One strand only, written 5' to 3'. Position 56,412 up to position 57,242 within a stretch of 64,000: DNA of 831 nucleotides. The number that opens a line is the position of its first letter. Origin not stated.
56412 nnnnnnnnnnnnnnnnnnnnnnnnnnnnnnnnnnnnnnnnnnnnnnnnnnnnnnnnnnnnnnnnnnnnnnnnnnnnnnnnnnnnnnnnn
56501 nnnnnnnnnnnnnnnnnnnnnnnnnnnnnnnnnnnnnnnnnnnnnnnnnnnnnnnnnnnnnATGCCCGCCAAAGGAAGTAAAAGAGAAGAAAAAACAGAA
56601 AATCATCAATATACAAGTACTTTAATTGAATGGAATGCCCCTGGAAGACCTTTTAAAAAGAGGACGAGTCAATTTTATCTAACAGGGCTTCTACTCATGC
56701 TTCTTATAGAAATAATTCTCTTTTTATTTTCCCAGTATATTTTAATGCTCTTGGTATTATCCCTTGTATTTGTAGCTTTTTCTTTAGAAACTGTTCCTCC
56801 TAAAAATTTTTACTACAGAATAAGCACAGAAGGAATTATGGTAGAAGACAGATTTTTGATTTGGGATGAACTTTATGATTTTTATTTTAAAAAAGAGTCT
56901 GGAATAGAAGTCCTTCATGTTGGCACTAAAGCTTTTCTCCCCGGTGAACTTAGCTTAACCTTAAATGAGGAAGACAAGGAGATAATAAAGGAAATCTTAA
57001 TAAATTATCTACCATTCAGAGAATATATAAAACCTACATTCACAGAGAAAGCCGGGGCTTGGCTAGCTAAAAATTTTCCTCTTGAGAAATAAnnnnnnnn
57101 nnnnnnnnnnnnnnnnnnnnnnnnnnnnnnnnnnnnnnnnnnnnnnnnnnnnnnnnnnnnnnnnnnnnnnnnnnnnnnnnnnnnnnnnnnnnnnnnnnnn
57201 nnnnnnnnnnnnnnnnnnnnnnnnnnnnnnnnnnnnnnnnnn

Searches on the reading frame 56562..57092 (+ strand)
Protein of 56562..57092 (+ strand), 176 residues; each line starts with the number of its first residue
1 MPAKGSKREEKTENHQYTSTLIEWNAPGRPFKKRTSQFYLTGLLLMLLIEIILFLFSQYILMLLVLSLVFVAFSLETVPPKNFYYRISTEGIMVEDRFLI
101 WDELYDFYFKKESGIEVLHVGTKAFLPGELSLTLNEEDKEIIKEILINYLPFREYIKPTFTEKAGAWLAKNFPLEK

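Call 100: search_protein_families(library=pfam, proteins=[window:56562-57092:+], max_evalue=0.01)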
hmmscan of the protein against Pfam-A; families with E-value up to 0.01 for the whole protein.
window:56562-57092:+ (176 aa): 1 family
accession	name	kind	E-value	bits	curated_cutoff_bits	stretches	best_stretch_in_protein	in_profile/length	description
PF18923.6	DUF5673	-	8.5e-06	26.1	26.7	1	87-147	5-62/66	Domain of unknown function (DUF5673)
